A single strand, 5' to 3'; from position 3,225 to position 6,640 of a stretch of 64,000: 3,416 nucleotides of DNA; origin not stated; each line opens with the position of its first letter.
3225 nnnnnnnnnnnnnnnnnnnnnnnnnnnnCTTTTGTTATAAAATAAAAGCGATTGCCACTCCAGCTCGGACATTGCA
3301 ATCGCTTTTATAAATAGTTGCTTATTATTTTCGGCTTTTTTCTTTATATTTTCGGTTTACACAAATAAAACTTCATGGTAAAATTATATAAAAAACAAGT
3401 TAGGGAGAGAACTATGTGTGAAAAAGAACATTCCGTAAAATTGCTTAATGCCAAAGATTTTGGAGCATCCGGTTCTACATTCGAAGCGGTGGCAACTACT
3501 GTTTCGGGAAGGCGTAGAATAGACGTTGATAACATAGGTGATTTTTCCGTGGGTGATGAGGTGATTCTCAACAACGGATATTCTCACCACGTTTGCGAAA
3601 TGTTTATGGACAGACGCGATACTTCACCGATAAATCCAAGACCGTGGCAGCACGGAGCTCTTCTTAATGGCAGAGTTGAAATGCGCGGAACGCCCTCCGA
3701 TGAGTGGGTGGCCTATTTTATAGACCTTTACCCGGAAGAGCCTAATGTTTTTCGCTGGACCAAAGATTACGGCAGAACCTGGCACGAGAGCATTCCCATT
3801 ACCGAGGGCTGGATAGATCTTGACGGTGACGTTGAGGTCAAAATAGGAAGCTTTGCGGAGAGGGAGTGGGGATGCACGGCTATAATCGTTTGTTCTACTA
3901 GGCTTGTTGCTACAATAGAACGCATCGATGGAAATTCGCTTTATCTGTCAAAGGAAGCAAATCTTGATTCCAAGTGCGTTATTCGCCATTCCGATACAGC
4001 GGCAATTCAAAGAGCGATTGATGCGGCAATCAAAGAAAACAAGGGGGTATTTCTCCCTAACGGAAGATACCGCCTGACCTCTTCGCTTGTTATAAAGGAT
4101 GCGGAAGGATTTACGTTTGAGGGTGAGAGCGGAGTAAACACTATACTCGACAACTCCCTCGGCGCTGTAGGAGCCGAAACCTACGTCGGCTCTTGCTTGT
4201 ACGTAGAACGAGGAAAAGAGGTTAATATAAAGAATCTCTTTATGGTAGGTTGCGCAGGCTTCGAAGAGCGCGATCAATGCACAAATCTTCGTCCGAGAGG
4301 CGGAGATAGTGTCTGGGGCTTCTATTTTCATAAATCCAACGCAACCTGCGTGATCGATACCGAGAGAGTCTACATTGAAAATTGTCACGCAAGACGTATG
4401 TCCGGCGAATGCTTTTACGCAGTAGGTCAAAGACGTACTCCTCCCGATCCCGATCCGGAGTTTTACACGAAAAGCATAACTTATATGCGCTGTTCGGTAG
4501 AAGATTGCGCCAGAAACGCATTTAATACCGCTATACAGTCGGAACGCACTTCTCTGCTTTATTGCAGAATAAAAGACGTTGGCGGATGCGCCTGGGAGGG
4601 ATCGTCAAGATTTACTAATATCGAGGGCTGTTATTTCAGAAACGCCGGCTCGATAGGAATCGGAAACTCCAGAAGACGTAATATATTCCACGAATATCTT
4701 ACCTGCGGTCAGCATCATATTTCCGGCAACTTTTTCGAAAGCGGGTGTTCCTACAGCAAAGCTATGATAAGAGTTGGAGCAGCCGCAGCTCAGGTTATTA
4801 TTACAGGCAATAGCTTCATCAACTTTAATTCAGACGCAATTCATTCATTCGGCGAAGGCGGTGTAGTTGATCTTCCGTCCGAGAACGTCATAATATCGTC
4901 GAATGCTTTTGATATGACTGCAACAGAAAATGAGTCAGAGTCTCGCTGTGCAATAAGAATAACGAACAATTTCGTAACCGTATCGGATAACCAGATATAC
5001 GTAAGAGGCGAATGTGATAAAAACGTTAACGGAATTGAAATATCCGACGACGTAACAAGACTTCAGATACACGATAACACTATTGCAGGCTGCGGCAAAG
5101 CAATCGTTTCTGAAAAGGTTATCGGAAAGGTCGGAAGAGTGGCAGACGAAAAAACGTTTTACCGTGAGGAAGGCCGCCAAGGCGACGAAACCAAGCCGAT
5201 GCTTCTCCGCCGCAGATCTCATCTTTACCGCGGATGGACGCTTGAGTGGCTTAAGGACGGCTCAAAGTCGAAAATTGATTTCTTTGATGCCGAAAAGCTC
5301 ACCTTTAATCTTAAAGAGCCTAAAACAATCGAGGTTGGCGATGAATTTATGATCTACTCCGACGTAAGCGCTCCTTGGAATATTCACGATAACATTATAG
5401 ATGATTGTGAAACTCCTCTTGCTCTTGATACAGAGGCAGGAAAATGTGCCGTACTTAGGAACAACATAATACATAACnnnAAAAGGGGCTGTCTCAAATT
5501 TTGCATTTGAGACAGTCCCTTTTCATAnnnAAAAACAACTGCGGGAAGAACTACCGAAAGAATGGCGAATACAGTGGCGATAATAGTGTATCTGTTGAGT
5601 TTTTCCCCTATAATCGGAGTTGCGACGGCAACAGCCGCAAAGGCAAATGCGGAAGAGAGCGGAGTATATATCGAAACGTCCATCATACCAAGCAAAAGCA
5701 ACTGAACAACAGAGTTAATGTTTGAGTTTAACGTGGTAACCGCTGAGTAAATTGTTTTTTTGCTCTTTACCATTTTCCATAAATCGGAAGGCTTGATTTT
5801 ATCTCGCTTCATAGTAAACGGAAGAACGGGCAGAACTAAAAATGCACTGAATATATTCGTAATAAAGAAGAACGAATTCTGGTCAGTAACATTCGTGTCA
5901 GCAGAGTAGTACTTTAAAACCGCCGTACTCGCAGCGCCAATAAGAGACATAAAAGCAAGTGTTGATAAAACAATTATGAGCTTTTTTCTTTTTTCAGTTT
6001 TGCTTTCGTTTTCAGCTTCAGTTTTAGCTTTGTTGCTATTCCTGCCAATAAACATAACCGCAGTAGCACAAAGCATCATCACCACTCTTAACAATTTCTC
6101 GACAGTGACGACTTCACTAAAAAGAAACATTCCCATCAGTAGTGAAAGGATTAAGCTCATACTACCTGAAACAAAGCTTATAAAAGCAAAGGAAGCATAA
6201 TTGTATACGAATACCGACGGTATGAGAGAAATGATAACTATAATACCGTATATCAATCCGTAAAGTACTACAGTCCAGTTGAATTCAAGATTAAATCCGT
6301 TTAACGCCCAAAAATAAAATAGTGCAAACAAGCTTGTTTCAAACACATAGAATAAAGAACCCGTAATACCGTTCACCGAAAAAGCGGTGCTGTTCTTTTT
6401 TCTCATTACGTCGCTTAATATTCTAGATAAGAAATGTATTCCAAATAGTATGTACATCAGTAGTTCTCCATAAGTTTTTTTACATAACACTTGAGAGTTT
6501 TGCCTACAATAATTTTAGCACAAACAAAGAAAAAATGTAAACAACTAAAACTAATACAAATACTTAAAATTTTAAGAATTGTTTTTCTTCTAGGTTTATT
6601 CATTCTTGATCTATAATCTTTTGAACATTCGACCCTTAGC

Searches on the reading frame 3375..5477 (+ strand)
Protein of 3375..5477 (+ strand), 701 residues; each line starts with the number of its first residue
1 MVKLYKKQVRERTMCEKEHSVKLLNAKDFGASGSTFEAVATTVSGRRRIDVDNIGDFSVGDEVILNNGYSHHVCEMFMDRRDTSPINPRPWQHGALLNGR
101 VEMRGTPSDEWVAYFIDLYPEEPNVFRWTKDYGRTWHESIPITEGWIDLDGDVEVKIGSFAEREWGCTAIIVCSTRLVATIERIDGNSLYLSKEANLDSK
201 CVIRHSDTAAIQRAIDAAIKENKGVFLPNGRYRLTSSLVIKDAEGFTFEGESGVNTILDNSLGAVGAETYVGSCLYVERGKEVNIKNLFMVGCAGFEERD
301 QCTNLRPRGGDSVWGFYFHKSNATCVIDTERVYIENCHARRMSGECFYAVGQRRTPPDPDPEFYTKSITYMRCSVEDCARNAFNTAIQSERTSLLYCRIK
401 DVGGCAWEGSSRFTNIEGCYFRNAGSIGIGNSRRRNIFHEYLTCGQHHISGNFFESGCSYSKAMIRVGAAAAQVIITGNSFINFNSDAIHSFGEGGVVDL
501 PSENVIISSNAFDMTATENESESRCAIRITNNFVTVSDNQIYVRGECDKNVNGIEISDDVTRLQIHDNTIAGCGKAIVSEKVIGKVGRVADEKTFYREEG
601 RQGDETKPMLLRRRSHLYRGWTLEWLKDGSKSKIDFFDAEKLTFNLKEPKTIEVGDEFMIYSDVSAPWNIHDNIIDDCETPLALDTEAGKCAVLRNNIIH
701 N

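Call 22: search_protein_families(library=pfam, proteins=[window:3375-5477:+], max_evalue=0.001)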
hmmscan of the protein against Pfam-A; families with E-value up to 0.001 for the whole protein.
window:3375-5477:+ (701 aa): 1 family
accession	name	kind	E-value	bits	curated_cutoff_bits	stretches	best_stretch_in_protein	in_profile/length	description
PF12708.12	Pect-lyase_RHGA_epim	-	1.3e-07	32.1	27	1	205-276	15-86/213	Rhamnogalacturonase A/epimerase, pectate lyase-like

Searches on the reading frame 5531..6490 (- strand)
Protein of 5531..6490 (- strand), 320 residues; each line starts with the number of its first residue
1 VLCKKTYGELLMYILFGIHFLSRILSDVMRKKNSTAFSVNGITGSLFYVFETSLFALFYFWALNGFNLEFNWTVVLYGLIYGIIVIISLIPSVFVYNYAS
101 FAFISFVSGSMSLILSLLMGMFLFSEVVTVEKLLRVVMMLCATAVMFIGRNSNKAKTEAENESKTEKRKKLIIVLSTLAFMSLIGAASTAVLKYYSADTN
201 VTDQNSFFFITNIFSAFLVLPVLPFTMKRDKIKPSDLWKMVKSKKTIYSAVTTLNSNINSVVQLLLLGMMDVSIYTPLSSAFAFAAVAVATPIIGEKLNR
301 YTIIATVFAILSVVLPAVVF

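Call 22: search_protein_families(library=pfam, proteins=[window:5531-6490:-], max_evalue=0.001)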
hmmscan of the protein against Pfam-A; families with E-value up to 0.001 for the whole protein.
window:5531-6490:- (320 aa): 1 family
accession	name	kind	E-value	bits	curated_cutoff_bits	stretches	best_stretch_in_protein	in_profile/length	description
PF00892.27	EamA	-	5.6e-05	23.9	28.2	1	179-315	8-132/135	EamA-like transporter family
